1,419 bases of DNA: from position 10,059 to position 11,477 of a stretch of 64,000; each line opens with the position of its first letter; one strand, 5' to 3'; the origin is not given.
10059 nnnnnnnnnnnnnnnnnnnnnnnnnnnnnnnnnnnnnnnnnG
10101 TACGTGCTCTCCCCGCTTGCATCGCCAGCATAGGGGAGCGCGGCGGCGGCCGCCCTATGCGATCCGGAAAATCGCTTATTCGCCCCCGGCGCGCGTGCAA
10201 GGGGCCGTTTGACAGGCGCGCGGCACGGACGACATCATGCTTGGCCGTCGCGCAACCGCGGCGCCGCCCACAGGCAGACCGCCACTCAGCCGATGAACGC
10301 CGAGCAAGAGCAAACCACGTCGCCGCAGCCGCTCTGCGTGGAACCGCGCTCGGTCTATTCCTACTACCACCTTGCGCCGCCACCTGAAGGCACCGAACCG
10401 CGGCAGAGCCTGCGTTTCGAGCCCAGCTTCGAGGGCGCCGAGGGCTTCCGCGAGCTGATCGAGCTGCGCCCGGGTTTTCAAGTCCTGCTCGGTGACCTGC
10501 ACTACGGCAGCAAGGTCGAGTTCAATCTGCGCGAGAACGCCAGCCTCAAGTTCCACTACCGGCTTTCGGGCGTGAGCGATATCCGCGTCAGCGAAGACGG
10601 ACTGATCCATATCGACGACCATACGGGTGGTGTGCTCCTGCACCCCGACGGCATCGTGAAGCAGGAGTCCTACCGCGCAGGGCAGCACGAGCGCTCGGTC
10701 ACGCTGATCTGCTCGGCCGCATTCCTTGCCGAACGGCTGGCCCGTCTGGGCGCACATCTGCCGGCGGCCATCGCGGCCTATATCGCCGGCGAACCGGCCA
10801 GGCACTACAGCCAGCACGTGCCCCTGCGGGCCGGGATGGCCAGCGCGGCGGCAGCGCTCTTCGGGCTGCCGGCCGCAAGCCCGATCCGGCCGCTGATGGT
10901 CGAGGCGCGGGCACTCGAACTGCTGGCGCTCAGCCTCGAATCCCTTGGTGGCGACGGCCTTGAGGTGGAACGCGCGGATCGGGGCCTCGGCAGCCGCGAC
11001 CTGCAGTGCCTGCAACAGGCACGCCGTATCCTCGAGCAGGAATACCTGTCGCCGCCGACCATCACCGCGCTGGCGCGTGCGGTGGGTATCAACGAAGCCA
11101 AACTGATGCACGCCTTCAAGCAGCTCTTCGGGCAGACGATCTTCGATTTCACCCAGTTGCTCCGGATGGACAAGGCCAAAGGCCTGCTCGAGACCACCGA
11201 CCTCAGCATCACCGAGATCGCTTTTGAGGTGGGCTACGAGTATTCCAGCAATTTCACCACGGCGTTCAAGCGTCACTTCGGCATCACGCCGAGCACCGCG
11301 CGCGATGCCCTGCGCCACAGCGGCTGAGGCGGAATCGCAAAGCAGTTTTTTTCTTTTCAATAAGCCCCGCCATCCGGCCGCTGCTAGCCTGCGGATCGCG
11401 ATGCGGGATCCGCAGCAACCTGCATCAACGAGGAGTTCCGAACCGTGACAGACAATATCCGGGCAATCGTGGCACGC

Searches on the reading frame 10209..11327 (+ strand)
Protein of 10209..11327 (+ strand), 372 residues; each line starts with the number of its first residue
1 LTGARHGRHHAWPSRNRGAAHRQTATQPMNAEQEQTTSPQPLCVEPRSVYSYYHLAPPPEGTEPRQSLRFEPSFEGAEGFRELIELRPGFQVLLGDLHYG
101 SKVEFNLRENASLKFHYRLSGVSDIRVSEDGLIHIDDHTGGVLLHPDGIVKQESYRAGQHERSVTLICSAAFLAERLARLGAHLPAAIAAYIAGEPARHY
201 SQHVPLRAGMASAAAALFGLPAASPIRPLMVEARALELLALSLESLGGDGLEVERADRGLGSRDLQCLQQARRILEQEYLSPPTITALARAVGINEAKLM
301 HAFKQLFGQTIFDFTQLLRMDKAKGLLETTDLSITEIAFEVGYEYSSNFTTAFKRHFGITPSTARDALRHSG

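Call 8: search_protein_families(library=pfam, proteins=[window:10209-11327:+])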
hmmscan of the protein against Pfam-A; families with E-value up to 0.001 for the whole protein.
window:10209-11327:+ (372 aa): 2 families
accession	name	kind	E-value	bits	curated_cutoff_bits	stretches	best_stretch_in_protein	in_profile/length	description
PF12833.13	HTH_18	-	1e-23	83.8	33.6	1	288-366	1-79/80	Helix-turn-helix domain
PF00165.29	HTH_AraC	-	3.2e-13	49.9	26.6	1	327-362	1-38/42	Bacterial regulatory helix-turn-helix proteins, AraC family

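Call 10: search_protein_families(library=ncbifam, proteins=[window:10209-11327:+], max_evalue=0.00001)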
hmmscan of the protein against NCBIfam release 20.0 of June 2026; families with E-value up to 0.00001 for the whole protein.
window:10209-11327:+ (372 aa): 22 families
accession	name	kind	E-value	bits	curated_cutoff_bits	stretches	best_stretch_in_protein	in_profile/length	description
NF007860.0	PRK10572.1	equivalog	2.8e-15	56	208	1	270-367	187-284/292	arabinose operon transcriptional regulator AraC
NF007693.0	PRK10371.1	equivalog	3.3e-12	46.2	253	1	266-366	198-298/309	transcriptional regulator MelR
TIGR04094.1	adjacent_YSIRK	equivalog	1.6e-11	43.8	200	1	284-363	303-381/383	YSIRK-targeted surface antigen transcriptional regulator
NF047455.1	TF_Staph_AryK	equivalog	2.7e-11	42.4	850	1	266-368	157-259/759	transcriptional regulator AryK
NF041686.2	ant_diox_reg_AndR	equivalog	4.4e-11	42.9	350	1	232-364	176-317/321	anthranilate 1,2-dioxygenase regulatory protein AndR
NF006902.0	PRK09393.1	equivalog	1e-10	41.4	425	1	266-369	220-323/327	transcriptional regulator FtrA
NF010028.0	PRK13503.1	equivalog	1.1e-10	41.4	288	1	269-366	174-271/278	HTH-type transcriptional activator RhaS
NF049968.1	QhpR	equivalog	1.4e-10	40.8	250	1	280-365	200-284/284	AraC-like transcriptional regulator QhpR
NF049932.1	TranspRegBtr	equivalog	2.1e-10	39.8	900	1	281-363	179-261/531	bacillibactin transport transcriptional regulator Btr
NF010026.0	PRK13501.1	equivalog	6.5e-09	35.4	363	1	291-367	201-277/290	HTH-type transcriptional activator RhaR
NF007243.0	PRK09685.1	equivalog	8.6e-09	35.2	199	1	269-367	205-301/303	transcriptional regulator FeaR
NF007633.0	PRK10296.1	equivalog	1.7e-08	34.3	264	1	288-369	195-276/280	transcriptional regulator ChbR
TIGR02297.1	HpaA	equivalog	1.9e-08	33.9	274.65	1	261-366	181-286/287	4-hydroxyphenylacetate catabolism regulatory protein HpaA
NF010025.2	PRK13500.1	equivalog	2.3e-08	34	525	1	294-367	204-277/282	HTH-type transcriptional activator RhaR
NF047788.1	TransRegPocR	equivalog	3.6e-08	33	500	1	268-368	191-291/296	transcriptional regulator PocR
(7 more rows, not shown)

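Call 12: find_related_loci(query=window:10293-11324:+, collection=genome_contigs, flank=10000)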
Query seq(344 aa) (344 aa) in genome_contigs; peptide patterns used: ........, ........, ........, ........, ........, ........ (x = any residue, [..] = any of these).
111 stretches matched a pattern; 12 encode a relative of the query (tblastn E <= 1e-3); 12 distinct loci.
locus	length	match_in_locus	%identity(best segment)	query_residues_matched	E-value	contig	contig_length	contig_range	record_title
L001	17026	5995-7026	99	1-344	0e+0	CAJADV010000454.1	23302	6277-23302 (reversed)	MAG: uncultured Gammaproteobacteria bacterium isolate Loc090116-1m_bin-0539 genome assembly, contig: bin-0539:454/661, w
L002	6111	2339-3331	92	14-344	0e+0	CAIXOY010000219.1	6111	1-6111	MAG: uncultured Gammaproteobacteria bacterium isolate Erken-D4_bin-1331 genome assembly, contig: bin-1331:219/726, whole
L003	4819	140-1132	91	14-344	0e+0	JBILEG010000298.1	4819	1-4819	MAG: Pseudomonadales bacterium isolate ME2016-07-27_3300042906_group7_bin15 Rohwer_bin2457_scaffold_33693_c1, whole geno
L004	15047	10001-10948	50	22-341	3e-98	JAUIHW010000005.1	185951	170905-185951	MAG: Gammaproteobacteria bacterium isolate Co_bin.231 NODE_825_length_185951_cov_2.449872, whole genome shotgun sequence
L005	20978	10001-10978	48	16-343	2e-85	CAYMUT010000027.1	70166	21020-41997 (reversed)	MAG TPA_asm: uncultured Pseudomonadales bacterium isolate binchicken_co141_228 genome assembly, contig: NODE_1517_length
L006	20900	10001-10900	46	36-335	8e-72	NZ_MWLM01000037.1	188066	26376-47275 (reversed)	Novosphingobium sp. B 225 MNBBLIKP_37, whole genome shotgun sequence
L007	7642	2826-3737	44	36-339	1e-71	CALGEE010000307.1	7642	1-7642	MAG TPA_asm: uncultured Sphingomonadales bacterium isolate ERR2206763_bin.4_CONCOCT_v1.1_MAG genome assembly, contig: ER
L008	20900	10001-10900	46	36-335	1e-71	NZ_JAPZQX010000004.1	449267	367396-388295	MAG: Novosphingobium sp. isolate LE17-10A c_000000002670, whole genome shotgun sequence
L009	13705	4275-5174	46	36-335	2e-71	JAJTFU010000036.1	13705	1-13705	MAG: Novosphingobium sp. isolate 49614_E48 Sample_49614_scaffold_3499, whole genome shotgun sequence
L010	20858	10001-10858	44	44-337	5e-57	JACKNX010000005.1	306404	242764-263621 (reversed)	MAG: Pseudomonadales bacterium isolate HK-STAS-PROT-155 HK-STAS-PROT-155_5, whole genome shotgun sequence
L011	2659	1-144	81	294-341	5e-19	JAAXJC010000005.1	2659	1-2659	MAG: Luminiphilus sp. isolate SW22112_bin_6 NODE_25531_length_2659_cov_4.299923, whole genome shotgun sequence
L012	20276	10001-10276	29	246-337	5e-11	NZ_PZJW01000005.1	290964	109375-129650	Salinicola acroporae strain LMG 28587 Salinicola-acroporae_contig_5, whole genome shotgun sequence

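Call 24: find_related_loci(query=A1, collection=metagenome_contigs, flank=10000)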
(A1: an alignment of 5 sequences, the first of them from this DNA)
Query A1 (344 aa) in metagenome_contigs; peptide patterns used: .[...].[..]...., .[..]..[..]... (x = any residue, [..] = any of these).
600 stretches matched a pattern (row limit reached: there are more); 347 encode a relative of the query (tblastn E <= 1e-3); the best 80 are kept; 80 distinct loci.
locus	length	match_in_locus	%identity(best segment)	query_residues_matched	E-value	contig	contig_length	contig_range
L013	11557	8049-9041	92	14-344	0e+0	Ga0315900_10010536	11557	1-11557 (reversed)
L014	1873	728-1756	89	1-344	0e+0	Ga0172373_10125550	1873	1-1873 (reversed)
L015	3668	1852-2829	57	14-341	1e-108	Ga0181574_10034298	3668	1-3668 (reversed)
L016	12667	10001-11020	49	1-341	2e-101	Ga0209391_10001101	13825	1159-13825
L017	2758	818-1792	50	16-341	1e-101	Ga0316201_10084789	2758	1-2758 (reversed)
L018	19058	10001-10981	49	16-343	3e-95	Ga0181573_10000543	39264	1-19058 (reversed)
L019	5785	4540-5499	50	23-341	2e-95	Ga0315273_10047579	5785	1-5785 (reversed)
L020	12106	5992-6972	49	16-343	3e-95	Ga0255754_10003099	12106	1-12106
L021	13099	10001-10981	49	16-341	2e-99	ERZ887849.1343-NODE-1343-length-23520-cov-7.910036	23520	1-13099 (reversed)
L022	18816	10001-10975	49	16-341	1e-93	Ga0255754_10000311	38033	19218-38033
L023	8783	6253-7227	49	16-341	1e-93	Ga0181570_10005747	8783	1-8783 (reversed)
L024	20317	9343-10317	49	16-341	1e-93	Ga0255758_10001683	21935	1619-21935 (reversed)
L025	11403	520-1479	48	19-339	1e-91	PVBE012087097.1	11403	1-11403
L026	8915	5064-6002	50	20-333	4e-91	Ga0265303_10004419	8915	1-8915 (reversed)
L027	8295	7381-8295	49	16-321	3e-88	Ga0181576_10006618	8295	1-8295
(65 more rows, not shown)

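Call 44: search_dna_similar(query=window:10293-11324:+, collection=plasmids, mode=protein, max_rows=25)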
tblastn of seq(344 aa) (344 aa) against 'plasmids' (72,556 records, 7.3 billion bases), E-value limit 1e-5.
Records with a match: 1330; places in all: 1754; records where one place covers at least 80% of the query: 0.
Best place of each record, by identity: <60% 1330.
By first word of the organism name: Rhizobium 233; Salmonella 182; Sinorhizobium 81; Phaeobacter 77; Klebsiella 67; Burkholderia 66; Streptomyces 66; Agrobacterium 49; Pantoea 29; Vibrio 22; and 140 more.
By predicted mobility (MOB-suite, as given by PLSDB): non-mobilizable 660; conjugative 503; mobilizable 167.
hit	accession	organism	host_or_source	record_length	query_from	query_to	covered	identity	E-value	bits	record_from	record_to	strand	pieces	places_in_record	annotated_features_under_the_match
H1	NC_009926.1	Acaryochloris marina MBIC11017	-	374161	232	334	30%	46.6%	6e-19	96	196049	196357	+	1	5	AraC family transcriptional regulator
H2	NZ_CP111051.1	Chondrinema litorale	Seaweed,red alga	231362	232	337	31%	45.3%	2e-20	99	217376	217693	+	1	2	AraC family transcriptional regulator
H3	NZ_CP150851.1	Burkholderia pyrrocinia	-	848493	233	344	33%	42.9%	6e-17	89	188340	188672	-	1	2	response regulator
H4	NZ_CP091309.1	Burkholderia pyrrocinia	-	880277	233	344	33%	42.9%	6e-17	89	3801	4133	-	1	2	response regulator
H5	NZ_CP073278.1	Clostridium butyricum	Homo sapiens,cell culture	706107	231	333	30%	45.6%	1e-17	91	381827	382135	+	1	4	AraC family transcriptional regulator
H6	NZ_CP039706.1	Clostridium butyricum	Homo sapiens,isolation from The first ...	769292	231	333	30%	45.6%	1e-17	91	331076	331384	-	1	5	AraC family transcriptional regulator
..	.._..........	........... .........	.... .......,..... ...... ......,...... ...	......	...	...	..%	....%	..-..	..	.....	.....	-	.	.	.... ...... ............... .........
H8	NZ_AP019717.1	Clostridium butyricum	-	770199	231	333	30%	45.6%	1e-17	91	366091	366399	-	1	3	AraC family transcriptional regulator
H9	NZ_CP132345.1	Clostridium butyricum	Homo sapiens,Faeces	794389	231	333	30%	45.6%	1e-17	91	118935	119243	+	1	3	AraC family transcriptional regulator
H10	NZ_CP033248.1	Clostridium butyricum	environment swab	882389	231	333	30%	45.6%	1e-17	91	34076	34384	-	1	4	AraC family transcriptional regulator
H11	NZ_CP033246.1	Clostridium butyricum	Homo sapiens,stool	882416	231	333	30%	45.6%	1e-17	91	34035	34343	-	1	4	AraC family transcriptional regulator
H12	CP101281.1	Burkholderia sp. FXe9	bacteria,soil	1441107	233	344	33%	42.0%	2e-16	88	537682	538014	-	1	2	response regulator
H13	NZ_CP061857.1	Photobacterium damselae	Seriola lalandi,cell culture,caudal ...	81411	228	334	31%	42.7%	3e-14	81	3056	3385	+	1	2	helix-turn-helix transcriptional regulator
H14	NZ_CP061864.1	Photobacterium damselae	Seriola lalandi,cell culture,caudal ...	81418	228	334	31%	42.7%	3e-14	81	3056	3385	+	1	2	helix-turn-helix transcriptional regulator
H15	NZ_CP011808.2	Pandoraea faecigallinarum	cell culture,chicken dung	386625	236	343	31%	41.7%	7e-16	86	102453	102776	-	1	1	DNA-binding response regulator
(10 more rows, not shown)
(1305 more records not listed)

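Call 45: search_solved_structures(query=A1, max_evalue=0.01)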
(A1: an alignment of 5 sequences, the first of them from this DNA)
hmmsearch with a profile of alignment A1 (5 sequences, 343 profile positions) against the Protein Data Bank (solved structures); distinct sequences matched with E-value up to 0.01: 21.
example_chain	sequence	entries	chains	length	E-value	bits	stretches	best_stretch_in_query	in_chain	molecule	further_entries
6swi_A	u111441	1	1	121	1.1e-12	51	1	239-339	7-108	Two-component response regulator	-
3lsg_A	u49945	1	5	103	1.3e-12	50.9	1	242-336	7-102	Two-component response regulator yesN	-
3oio_A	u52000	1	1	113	1.4e-12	50.8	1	239-337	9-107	Transcriptional regulator (AraC-type DNA-binding domain-containing proteins)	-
4fe4_A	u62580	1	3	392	1.4e-10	44.2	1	241-338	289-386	Xylose operon regulatory protein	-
4fe7_A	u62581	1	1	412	1.6e-10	44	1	241-338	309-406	Xylose operon regulatory protein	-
7w5w_J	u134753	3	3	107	3.9e-10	42.7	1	245-336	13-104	Regulatory protein SoxS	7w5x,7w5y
2k9s_A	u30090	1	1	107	8.7e-09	38.3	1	239-338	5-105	Arabinose operon regulatory protein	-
3oou_A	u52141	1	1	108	2.3e-08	36.9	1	239-337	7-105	Lin2118 protein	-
3mn2_A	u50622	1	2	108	3.5e-08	36.3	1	238-334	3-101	probable AraC family transcriptional regulator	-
7vwy_G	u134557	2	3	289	2.1e-07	33.7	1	247-338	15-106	Right origin-binding protein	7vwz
1d5y_A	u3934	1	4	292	2.2e-07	33.7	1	247-338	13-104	ROB TRANSCRIPTION FACTOR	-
1xs9_A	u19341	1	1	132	4.9e-07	32.5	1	230-337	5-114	Multiple antibiotic resistance protein marA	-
5nla_A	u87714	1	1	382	5.4e-07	32.4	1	254-340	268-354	Putative transcriptional regulator TRANSCRIPTION REGULATOR protein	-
1bl0_A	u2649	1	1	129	7.7e-07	31.8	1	231-337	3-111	PROTEIN (MULTIPLE ANTIBIOTIC RESISTANCE PROTEIN)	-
7bef_G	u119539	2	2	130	8e-07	31.8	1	238-337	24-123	Transcriptional activator RamA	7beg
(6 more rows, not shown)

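Call 46: find_homologous_proteins(query=window:10293-11324:+, max_evalue=1e-20)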
Query seq(344 aa) (344 aa): 149 proteins with E <= 1e-20 among 8000 candidates; the best 120 are listed.
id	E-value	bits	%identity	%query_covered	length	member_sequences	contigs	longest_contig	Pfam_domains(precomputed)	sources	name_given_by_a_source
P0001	3.4e-219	745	98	100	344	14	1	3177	PF12833.14,PF00165.30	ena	-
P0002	5.4e-196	669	91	96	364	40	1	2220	PF12833.14,PF00165.30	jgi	jgi:AraC-like DNA-binding protein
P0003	6.8e-195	665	89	100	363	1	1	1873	PF12833.14,PF00165.30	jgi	-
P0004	4.9e-193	659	87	100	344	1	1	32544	PF12833.14,PF00165.30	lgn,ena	-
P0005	8.7e-164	563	77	96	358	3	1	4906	PF12833.14,PF00165.30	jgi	jgi:AraC-like DNA-binding protein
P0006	1.6e-163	562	75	99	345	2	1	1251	PF12833.14,PF00165.30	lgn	-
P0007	1.7e-156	539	75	96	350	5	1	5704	PF12833.14,PF00165.30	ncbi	ncbi:MAG: helix-turn-helix transcriptional regulator [Gammaproteobacteria bacterium]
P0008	7.5e-147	507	69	99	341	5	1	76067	PF12833.14,PF00165.30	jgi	jgi:AraC-like DNA-binding protein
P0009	8.9e-139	480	69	94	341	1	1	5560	PF12833.14,PF00165.30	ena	-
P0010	6.1e-119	415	58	100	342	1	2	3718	PF12833.14,PF00165.30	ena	-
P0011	9.5e-108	379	57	95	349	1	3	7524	PF12833.14,PF00165.30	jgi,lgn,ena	-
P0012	6.6e-103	363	55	95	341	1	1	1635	PF12833.14,PF00165.30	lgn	-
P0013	1.2e-99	352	54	91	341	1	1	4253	PF12833.14,PF00165.30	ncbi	-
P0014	4.6e-99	350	54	93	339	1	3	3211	PF12833.14,PF00165.30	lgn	-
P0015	2.1e-98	348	53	92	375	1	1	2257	PF12833.14,PF00165.30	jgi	jgi:AraC-like DNA-binding protein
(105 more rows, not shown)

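Call 54: predict_structure(alignment_id=A2)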
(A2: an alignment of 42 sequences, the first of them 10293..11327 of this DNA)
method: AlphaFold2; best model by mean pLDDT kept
length: 344 residues; sequences in the alignment: 42
mean_pLDDT: 88.3   pTM: 0.66
mean pLDDT of the five models: 88.3, 86.9, 86.8, 86.3, 83.9
residues with pLDDT >= 90: 242; 70-90: 69; 50-70: 15; < 50: 18
segments of 3 or more residues with pLDDT < 50: 1-10, 222-229
pLDDT, mean of each block of 10 residues (from residue 1): 41 71 89 73 94 93 96 94 94 91 84 92 94 97 91 86 94 87 94 89 96 88 49 82 95 97 97 90 95 95 96 95 95 93 78
secondary structure, 60 per line:
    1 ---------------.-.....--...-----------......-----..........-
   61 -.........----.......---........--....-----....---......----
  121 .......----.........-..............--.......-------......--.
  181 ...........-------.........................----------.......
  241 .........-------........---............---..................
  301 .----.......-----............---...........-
elements in order: H18-22 E25-27 E39-44 E50-59 E62-70 E75-81 E85-92 E95-98 E104-107 E111-116 E121-127 E132-140 H142-155 H158-164 E172-177 H180-191 H199-223 H234-249 H257-264 H268-279 H283-301 H306-312 H318-329 H333-343

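Call 55: search_protein_families(library=pfam, proteins=[L016:2183-4462:-])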
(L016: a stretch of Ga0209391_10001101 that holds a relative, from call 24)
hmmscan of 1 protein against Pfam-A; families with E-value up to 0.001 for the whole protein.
L016:2183-4462:- (759 aa): 3 families
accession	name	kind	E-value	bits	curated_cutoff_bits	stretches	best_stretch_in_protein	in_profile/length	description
PF00593.30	TonB_dep_Rec_b-barrel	-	2.7e-34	120.2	27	1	295-705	36-418/436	TonB dependent receptor-like, beta-barrel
PF07715.20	Plug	-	8.2e-17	62.1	23.9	1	94-203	2-107/107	TonB-dependent Receptor Plug Domain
PF02530.20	Porin_2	-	5.5e-05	23.2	22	0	222-359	218-335/357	Porin subfamily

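Call 57: fold_search(model_id=the predicted structure, library=pdb)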
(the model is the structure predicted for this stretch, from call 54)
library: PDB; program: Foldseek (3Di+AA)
matches with E <= 10: 1589; with E <= 0.001: 100
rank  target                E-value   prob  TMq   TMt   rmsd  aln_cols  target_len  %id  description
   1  9ca5_B                7.9e-10  1.00  0.27  0.37  17.5       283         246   14  Rns pocket mutant - H20A (released 2025-06-25)
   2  4mlo                  2.2e-09  1.00  0.30  0.36  18.6       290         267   10  1.65A resolution structure of ToxT from Vibrio cholerae (P21 Form) (released 2016-04-20)
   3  9ca5_A                2.3e-09  1.00  0.28  0.37  17.7       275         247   16  Rns pocket mutant - H20A (released 2025-06-25)
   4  9gfp_B                2.5e-09  1.00  0.27  0.36  18.0       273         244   17  The crystal structure of CsvR from Escherichia coli (released 2025-08-20)
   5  8vst_B                4.0e-09  1.00  0.27  0.37  18.1       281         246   15  Rns mutant H20A/R75A (released 2025-07-23)
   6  8vrq_B                4.5e-09  1.00  0.27  0.35  17.6       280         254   15  Rns pocket mutant - R75A (released 2025-07-23)
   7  9gfp_A                4.7e-09  1.00  0.27  0.36  17.5       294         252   14  The crystal structure of CsvR from Escherichia coli (released 2025-08-20)
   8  8vst_A                5.0e-09  1.00  0.28  0.37  17.8       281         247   16  Rns mutant H20A/R75A (released 2025-07-23)
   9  8vrq_A                6.9e-09  1.00  0.27  0.36  17.8       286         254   14  Rns pocket mutant - R75A (released 2025-07-23)
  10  9ca6_B                6.9e-09  1.00  0.26  0.37  17.9       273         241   15  Rns Pocket Mutant - I14F/I17F (released 2025-06-25)
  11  6pb9                  1.3e-08  1.00  0.29  0.35  18.6       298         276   14  Crystal structure of unsaturated fatty acid bound ToxT K231A from Vibrio cholerae strain SCE256 (released 2020-01-01)
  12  6xiv_B                1.4e-08  1.00  0.27  0.35  18.3       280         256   15  SeMet-Rns, in complex with potential inhibitor (released 2021-06-30)
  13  6xiv_A                2.5e-08  1.00  0.27  0.36  17.9       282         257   14  SeMet-Rns, in complex with potential inhibitor (released 2021-06-30)
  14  6xiu_B                3.0e-08  1.00  0.26  0.36  18.0       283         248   15  ETEC Rns bound to a potential inhibitor, decanoic acid (released 2021-06-30)
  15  9ca6_A                3.0e-08  1.00  0.26  0.37  18.1       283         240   16  Rns Pocket Mutant - I14F/I17F (released 2025-06-25)
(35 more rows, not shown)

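Call 64: search_protein_families(library=pfam, proteins=[L006:15959-18307:+, L006:13583-14782:+, L006:18373-19359:+, L006:15187-15843:-])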
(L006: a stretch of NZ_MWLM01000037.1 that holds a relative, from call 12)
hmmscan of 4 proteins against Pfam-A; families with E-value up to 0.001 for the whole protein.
L006:15959-18307:+ (782 aa): 2 families
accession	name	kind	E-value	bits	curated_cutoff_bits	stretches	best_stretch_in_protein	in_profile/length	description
PF00593.30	TonB_dep_Rec_b-barrel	-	1e-39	138.1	27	1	303-737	42-435/436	TonB dependent receptor-like, beta-barrel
PF07715.20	Plug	-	2.6e-15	57.3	23.9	1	63-172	2-106/107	TonB-dependent Receptor Plug Domain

L006:13583-14782:+ (399 aa): 3 families
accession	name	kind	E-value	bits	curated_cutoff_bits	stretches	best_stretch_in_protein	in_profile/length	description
PF22691.2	Thiolase_C_1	-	2.7e-35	121.7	28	1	262-396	11-143/144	Thiolase C-terminal domain-like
PF00108.29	Thiolase_N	-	1.7e-09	37.9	26.4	1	7-198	1-197/260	Thiolase, N-terminal domain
PF02803.24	Thiolase_C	-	1.8e-05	24.8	27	1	255-366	9-100/123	Thiolase, C-terminal domain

L006:18373-19359:+ (328 aa): 2 families
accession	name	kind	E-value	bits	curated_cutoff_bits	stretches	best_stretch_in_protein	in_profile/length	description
PF07366.18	SnoaL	-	9e-11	42.1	28.4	1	84-171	40-126/126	SnoaL-like polyketide cyclase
PF12680.13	SnoaL_2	-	2.5e-08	34.9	27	1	60-157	13-101/102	SnoaL-like domain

L006:15187-15843:- (218 aa): 2 families
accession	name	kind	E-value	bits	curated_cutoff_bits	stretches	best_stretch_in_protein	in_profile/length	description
PF00034.26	Cytochrom_C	-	9.2e-20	72.2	21.3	2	133-211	2-85/90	Cytochrome c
PF13442.11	Cytochrome_CBB3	-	2.3e-05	25.1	27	0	141-183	13-47/68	Cytochrome C oxidase, cbb3-type, subunit III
